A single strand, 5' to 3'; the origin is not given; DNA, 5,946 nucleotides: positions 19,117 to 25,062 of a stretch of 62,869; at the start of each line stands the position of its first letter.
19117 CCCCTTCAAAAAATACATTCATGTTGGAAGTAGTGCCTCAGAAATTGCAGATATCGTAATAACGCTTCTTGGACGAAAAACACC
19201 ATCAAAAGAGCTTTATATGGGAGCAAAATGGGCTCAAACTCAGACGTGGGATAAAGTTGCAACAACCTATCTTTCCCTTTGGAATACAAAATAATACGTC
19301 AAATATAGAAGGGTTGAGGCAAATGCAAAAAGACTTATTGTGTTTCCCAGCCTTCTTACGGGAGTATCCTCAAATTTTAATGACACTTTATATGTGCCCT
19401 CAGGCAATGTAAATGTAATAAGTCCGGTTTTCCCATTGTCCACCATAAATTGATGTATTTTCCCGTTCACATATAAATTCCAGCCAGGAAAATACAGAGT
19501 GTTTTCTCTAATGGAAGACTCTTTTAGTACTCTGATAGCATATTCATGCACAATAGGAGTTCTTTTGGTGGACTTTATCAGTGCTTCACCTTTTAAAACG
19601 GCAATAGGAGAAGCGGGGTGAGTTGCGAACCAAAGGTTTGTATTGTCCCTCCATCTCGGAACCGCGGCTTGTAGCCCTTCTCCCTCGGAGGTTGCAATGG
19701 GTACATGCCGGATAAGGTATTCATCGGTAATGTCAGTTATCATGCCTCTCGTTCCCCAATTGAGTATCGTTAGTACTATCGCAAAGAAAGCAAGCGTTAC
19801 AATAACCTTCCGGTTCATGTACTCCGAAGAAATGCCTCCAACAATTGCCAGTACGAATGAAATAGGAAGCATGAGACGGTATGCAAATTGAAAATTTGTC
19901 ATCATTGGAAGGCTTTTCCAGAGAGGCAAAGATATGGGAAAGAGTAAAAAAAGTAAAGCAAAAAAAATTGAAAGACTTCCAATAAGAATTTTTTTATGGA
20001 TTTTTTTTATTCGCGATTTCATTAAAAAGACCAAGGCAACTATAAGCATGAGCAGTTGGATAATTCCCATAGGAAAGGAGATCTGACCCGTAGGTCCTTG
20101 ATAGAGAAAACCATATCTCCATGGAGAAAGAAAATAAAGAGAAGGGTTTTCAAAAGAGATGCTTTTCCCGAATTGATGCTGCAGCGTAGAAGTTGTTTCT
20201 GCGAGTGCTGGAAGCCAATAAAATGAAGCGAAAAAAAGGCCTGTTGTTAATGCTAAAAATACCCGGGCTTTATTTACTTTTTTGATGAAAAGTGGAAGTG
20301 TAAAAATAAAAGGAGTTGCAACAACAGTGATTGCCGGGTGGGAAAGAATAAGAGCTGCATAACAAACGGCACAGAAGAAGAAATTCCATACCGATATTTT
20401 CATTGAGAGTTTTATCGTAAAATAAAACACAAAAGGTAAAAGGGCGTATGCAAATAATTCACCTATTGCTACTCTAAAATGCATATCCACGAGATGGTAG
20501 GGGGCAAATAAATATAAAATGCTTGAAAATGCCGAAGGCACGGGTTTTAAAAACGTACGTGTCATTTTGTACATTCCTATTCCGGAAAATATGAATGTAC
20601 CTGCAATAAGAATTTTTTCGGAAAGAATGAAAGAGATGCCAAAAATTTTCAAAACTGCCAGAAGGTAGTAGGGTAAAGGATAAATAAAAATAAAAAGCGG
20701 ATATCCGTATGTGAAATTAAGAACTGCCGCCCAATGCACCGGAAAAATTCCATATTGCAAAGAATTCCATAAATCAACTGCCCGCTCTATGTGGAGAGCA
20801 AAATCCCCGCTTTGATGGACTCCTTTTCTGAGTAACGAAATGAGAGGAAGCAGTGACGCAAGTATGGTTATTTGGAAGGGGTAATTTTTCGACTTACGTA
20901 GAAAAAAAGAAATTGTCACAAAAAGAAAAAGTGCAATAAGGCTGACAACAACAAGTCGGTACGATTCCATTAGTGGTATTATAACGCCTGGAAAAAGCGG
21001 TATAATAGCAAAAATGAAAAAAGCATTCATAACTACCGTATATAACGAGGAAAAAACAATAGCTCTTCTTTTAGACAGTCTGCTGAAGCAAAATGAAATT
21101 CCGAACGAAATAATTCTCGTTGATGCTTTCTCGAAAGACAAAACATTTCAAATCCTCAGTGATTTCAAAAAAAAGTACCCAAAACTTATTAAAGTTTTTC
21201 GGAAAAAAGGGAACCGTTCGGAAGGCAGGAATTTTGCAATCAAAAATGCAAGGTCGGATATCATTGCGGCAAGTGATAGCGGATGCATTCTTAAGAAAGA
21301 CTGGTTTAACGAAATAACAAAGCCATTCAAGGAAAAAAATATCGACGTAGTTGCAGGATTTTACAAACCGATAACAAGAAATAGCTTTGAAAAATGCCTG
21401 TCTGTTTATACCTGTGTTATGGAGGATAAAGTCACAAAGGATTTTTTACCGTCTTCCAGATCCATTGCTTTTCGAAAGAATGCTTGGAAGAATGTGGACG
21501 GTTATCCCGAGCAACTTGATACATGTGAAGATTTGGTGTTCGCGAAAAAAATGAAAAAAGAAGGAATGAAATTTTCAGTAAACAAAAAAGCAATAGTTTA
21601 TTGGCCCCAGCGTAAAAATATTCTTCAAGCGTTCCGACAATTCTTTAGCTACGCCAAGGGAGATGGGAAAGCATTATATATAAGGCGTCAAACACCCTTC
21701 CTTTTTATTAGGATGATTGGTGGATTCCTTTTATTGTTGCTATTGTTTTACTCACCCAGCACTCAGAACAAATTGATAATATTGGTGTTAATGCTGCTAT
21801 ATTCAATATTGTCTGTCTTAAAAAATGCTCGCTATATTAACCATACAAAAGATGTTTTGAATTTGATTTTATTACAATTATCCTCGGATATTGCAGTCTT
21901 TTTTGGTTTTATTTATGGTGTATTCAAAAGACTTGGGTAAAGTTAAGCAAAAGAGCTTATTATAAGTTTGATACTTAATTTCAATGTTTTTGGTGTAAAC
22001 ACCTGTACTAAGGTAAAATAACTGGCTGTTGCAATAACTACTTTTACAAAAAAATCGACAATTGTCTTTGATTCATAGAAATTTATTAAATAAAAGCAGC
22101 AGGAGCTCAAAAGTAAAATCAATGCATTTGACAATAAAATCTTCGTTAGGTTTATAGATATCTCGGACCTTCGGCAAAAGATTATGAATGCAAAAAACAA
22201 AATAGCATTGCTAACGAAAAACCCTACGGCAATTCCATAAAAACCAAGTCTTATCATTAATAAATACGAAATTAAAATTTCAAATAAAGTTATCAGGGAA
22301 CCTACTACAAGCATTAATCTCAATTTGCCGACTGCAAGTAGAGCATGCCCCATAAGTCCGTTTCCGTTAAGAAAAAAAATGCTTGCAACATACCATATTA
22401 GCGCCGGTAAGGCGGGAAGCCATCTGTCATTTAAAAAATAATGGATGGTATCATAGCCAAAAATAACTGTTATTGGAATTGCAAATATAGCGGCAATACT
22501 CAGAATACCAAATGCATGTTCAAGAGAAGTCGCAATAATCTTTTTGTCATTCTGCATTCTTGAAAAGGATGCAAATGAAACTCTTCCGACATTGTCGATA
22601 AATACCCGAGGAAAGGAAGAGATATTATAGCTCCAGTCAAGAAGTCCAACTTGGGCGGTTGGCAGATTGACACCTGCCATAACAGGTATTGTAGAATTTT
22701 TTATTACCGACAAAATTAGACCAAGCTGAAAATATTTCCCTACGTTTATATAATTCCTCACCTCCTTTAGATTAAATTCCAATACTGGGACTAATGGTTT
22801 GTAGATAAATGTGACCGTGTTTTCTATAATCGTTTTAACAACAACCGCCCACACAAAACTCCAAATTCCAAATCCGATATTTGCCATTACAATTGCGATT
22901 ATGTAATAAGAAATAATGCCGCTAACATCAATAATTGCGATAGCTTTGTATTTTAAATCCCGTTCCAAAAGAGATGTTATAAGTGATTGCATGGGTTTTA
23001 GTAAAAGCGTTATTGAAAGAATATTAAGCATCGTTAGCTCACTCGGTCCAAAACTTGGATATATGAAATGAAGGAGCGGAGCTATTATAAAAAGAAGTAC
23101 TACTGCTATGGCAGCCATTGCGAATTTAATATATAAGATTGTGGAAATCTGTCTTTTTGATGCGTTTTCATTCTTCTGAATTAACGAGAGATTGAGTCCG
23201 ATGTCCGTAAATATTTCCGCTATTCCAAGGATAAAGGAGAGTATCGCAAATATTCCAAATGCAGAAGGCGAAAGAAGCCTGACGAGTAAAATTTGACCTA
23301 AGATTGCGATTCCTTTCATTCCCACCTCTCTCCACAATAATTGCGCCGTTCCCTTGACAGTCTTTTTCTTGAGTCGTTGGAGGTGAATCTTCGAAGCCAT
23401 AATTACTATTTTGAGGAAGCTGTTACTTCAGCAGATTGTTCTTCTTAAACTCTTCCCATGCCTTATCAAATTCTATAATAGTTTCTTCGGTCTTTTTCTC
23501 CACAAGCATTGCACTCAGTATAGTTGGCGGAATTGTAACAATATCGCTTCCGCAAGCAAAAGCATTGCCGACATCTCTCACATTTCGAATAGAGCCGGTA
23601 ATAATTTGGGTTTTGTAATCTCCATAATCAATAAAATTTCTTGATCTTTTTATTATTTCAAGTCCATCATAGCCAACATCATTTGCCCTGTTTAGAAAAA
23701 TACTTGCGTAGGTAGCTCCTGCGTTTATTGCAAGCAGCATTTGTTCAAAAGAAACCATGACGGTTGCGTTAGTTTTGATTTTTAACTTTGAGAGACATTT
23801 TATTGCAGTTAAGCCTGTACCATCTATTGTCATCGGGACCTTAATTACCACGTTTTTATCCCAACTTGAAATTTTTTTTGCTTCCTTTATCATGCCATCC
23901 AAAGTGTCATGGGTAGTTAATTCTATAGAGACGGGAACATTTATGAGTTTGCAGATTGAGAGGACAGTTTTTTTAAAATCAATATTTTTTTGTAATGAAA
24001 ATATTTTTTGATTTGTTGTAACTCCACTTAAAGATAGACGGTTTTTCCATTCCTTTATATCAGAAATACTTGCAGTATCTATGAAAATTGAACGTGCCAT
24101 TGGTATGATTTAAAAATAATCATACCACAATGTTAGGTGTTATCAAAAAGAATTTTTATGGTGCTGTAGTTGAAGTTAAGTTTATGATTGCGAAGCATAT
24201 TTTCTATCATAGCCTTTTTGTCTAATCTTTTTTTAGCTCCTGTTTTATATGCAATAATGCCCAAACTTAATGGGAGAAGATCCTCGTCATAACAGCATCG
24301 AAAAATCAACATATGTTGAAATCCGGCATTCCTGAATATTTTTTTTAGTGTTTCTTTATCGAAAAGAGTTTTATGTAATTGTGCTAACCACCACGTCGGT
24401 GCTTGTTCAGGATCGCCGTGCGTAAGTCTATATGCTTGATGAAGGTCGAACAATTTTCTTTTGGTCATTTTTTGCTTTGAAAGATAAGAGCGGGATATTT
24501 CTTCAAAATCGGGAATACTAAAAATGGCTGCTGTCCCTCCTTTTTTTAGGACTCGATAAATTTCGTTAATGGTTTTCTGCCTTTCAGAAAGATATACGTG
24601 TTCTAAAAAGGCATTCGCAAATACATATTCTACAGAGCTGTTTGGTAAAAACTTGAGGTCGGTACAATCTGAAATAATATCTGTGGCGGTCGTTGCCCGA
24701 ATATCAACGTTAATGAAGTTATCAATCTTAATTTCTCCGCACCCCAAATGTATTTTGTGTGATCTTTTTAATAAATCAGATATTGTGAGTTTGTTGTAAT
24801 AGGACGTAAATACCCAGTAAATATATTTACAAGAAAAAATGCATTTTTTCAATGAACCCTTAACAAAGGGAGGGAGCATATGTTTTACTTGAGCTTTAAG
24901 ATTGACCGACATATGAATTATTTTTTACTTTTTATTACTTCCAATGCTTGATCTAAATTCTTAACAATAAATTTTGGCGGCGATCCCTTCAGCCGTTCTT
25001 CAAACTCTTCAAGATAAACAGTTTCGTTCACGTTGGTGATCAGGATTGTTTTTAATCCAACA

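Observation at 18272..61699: A ~43-kb glycan super-locus dominated by GT-C-like membrane enzymes and short Dpm1/GtrB-like GT2s, with no recognisable priming phosphoglycosyltransferase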

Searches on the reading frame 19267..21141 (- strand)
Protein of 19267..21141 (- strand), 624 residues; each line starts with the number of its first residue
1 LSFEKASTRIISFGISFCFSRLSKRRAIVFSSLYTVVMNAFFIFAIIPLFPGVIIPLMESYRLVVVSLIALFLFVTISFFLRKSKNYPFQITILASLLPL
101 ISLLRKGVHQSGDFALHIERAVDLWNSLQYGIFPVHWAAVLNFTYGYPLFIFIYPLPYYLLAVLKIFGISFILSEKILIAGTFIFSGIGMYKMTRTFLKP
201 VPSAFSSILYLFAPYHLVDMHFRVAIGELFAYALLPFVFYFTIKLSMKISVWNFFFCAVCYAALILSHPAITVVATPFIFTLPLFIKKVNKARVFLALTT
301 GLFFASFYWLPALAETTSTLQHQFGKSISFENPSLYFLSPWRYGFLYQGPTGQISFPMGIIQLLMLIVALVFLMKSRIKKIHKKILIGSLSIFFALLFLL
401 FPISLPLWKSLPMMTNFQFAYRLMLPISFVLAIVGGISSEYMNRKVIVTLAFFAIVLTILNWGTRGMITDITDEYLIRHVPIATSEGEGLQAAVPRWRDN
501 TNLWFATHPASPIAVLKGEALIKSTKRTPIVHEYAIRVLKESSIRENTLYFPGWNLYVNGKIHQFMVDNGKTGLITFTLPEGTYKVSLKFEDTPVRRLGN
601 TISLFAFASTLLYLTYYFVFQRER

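Call 3: search_protein_families(library=pfam, proteins=[window:19267-21141:-], max_evalue=0.01)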
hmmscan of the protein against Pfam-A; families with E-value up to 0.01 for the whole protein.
window:19267-21141:- (624 aa): 1 family
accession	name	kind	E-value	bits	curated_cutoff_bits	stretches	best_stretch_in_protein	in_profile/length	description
PF10131.15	PTPS_related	-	1.1e-14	54.3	26.4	1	154-459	4-301/621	6-pyruvoyl-tetrahydropterin synthase related domain; membrane protein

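Call 13: search_protein_families(library=ncbifam, proteins=[window:19267-21141:-], max_evalue=0.01)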
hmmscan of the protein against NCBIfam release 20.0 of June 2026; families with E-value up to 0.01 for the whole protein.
window:19267-21141:- (624 aa): 0 families

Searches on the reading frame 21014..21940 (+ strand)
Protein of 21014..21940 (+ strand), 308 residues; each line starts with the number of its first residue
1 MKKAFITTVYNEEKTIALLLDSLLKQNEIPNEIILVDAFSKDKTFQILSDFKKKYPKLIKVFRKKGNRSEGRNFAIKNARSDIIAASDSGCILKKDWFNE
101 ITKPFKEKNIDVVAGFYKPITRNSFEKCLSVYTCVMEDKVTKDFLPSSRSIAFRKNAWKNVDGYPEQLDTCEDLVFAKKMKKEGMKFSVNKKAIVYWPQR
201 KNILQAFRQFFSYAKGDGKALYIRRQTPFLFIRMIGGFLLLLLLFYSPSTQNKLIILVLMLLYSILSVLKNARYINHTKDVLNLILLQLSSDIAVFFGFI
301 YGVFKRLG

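Call 3: search_protein_families(library=pfam, proteins=[window:21014-21940:+], max_evalue=0.01)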
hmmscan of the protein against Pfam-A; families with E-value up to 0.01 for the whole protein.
window:21014-21940:+ (308 aa): 5 families
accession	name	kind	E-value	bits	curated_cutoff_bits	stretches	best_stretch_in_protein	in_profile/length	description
PF00535.33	Glycos_transf_2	-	3.6e-23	82.8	23.3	1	6-124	3-122/168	Glycosyl transferase family 2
PF13641.12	Glyco_tranf_2_3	-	1e-10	42.4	27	1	5-209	5-223/230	Glycosyltransferase like family 2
PF10111.15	Glyco_tranf_2_2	-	3.6e-10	40.2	27.3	1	7-213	4-234/276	Glycosyltransferase like family 2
PF13506.12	Glyco_transf_21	-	3.1e-07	30.4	21.7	1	76-211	26-166/174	Glycosyl transferase family 21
PF13632.12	Glyco_trans_2_3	-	0.0035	17.6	27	1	150-263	76-190/198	Glycosyl transferase family group 2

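Call 31: search_solved_structures(query=window:21014-21940:+, max_evalue=0.001)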
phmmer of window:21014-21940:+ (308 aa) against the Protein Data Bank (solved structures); distinct sequences matched with E-value up to 0.001: 8.
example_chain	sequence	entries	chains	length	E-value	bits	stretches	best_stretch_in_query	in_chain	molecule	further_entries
5tze_C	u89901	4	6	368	3.1e-11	46.6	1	1-200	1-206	Glycosyl transferase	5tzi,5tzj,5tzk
5tz8_A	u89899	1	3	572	9.3e-11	45.1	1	1-200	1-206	Glycosyl transferase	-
3bcv_A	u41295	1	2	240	8.1e-06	28.8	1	4-120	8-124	Putative glycosyltransferase protein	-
2z87_A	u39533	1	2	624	1.2e-05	28.3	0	8-191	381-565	Chondroitin synthase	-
2z86_A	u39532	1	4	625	1.2e-05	28.3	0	8-191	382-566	Chondroitin synthase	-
8bz4_A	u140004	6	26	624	0.00011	25.2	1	6-115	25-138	Glycosyltransferase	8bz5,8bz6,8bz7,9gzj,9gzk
8bz8_A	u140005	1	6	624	0.00011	25.1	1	6-115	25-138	Glycosyltransferase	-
6p61_A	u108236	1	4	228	0.00019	24.3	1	5-135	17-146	Glycosyltransferase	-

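Call 74: search_protein_families(library=ncbifam, proteins=[window:21014-21940:+], max_evalue=0.000001)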
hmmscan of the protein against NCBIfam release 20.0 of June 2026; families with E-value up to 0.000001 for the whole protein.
window:21014-21940:+ (308 aa): 9 families
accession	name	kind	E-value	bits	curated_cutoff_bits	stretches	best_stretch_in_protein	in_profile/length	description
TIGR03965.1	mycofact_glyco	equivalog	1.2e-15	57.3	280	1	9-225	82-307/467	mycofactocin biosynthesis glycosyltransferase MftF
TIGR04283.1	glyco_like_mftF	equivalog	1.4e-15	57.5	182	1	6-194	4-182/221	TIGR04283 family arsenosugar biosynthesis glycosyltransferase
TIGR03937.1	PgaC_IcaA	equivalog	7.9e-14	51.4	422.3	1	5-277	49-329/407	poly-beta-1,6-N-acetyl-D-glucosamine synthase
NF038302.1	EPS_HpsE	equivalog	9.2e-12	44.5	300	1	8-112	8-117/307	hormogonium polysaccharide biosynthesis glycosyltransferase HpsE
NF007482.0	PRK10073.1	equivalog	1e-11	44.4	423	1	5-114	10-119/334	glycosyltransferase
NF041875.1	EPS_EpsD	equivalog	1.8e-11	44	370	1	8-207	6-216/325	exopolysaccharide biosynthesis glycosyltransferase EpsD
NF053739.1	GlytfEpsEBac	equivalog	3.9e-09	35.9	450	1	3-164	3-167/265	glycosyltransferase EpsE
TIGR03111.1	glyc2_xrt_Gpos1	hypoth_equivalog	4.5e-09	35.6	363.95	1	5-115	53-167/439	TIGR03111 family XrtG-associated glycosyltransferase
NF047683.1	TeichurnBiosyTuaG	equivalog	1.1e-08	35.1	400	1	5-122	10-128/252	teichuronic acid biosynthesis protein TuaG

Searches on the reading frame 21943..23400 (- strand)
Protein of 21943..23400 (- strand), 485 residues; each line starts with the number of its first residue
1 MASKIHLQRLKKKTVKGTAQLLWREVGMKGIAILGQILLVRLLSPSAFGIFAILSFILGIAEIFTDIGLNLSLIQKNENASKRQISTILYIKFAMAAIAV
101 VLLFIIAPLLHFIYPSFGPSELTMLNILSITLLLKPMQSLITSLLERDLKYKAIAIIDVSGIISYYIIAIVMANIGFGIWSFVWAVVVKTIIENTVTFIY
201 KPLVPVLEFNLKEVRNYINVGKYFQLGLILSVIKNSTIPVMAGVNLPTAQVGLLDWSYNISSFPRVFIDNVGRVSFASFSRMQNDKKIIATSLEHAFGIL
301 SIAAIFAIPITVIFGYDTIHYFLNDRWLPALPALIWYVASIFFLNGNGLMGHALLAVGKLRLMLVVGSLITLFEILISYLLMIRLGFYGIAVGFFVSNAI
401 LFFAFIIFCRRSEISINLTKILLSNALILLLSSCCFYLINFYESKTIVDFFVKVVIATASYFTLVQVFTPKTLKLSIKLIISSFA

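Call 3: search_protein_families(library=pfam, proteins=[window:21943-23400:-], max_evalue=0.01)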
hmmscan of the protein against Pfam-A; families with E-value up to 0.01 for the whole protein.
window:21943-23400:- (485 aa): 2 families
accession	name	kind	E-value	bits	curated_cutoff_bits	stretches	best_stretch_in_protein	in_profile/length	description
PF13440.11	Polysacc_synt_3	-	1.3e-48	166.2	23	1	38-331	1-292/293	Polysaccharide biosynthesis protein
PF01943.22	Polysacc_synt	-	1.3e-18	67.8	28.2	1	15-282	2-273/274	Polysaccharide biosynthesis protein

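Call 74: search_protein_families(library=ncbifam, proteins=[window:21943-23400:-], max_evalue=0.000001)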
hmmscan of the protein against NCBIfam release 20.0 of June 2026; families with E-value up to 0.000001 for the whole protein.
window:21943-23400:- (485 aa): 3 families
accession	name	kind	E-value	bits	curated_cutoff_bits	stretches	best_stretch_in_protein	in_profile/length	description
NF007773.0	PRK10459.1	equivalog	2.6e-27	96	273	1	11-478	4-476/492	MOP flippase family protein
NF058658.1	Oglyco_Wzx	exception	6.1e-24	84.9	720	1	8-481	4-476/478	O-glycosylation flippase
NF047674.1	TeichurnBiosyTuaB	equivalog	1.1e-23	84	580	1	31-466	25-467/469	teichuronic acid biosynthesis protein TuaB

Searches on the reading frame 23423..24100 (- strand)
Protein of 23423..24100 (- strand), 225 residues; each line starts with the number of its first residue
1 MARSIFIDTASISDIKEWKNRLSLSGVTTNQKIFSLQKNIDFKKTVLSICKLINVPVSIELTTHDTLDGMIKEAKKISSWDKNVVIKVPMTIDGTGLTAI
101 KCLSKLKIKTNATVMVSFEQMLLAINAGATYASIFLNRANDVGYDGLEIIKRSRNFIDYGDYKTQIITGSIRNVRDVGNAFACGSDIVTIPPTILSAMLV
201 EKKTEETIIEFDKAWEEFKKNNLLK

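Call 3: search_protein_families(library=pfam, proteins=[window:23423-24100:-], max_evalue=0.01)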
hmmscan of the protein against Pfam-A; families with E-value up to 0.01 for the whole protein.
window:23423-24100:- (225 aa): 1 family
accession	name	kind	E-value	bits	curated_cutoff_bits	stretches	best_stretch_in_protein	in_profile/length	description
PF00923.25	TAL_FSA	-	9.3e-41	140.5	27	1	5-218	1-252/285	Transaldolase/Fructose-6-phosphate aldolase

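Call 34: search_protein_families(library=ncbifam, proteins=[window:23423-24100:-], max_evalue=0.00001)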
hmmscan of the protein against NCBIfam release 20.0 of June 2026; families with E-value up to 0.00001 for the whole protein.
window:23423-24100:- (225 aa): 6 families
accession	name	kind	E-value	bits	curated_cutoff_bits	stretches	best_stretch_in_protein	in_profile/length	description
TIGR00875.1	fsa_talC_mipB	equivalog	5.5e-49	166.5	245.95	1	5-217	3-211/213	fructose-6-phosphate aldolase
NF009299.0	PRK12656.1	equivalog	1.1e-35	123.2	214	1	6-221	4-219/222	fructose-6-phosphate aldolase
NF009296.0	PRK12653.1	subfamily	9.5e-29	100.7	306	1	5-217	3-213/220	fructose-6-phosphate aldolase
TIGR02134.1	transald_staph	equivalog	1.9e-18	67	281.95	1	4-198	7-206/236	transaldolase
TIGR00874.1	talAB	equivalog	7.7e-09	35.3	396.2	1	70-204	113-256/317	transaldolase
NF008965.0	PRK12309.1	equivalog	6.2e-08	32.1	550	1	70-201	119-259/392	transaldolase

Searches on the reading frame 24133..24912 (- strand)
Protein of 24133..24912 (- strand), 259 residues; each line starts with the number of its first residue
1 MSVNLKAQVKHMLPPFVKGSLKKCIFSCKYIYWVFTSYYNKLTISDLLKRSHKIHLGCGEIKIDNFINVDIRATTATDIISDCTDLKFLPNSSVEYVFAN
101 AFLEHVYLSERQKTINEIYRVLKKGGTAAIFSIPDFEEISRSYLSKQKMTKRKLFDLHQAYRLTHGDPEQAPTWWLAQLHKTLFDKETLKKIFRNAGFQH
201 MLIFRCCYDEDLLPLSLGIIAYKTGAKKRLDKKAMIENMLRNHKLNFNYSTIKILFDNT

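Call 3: search_protein_families(library=pfam, proteins=[window:24133-24912:-], max_evalue=0.01)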
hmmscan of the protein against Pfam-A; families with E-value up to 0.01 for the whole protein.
window:24133-24912:- (259 aa): 6 families
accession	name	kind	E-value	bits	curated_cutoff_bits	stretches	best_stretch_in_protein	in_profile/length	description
PF08241.18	Methyltransf_11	-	3.5e-08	34.4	21.2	1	79-130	47-95/95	Methyltransferase domain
PF13649.12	Methyltransf_25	-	1.3e-05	26.3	27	1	79-126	51-97/97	Methyltransferase domain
PF01209.24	Ubie_methyltran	-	6.4e-05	22.9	20.1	1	109-201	130-216/233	ubiE/COQ5 methyltransferase family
PF13847.12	Methyltransf_31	-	0.00085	19.5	27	1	82-196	62-144/145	Methyltransferase domain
PF13489.12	Methyltransf_23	-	0.0009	19.4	27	1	85-199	77-160/164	Methyltransferase domain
PF08242.18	Methyltransf_12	-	0.0015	19.7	30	1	84-127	56-97/98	Methyltransferase domain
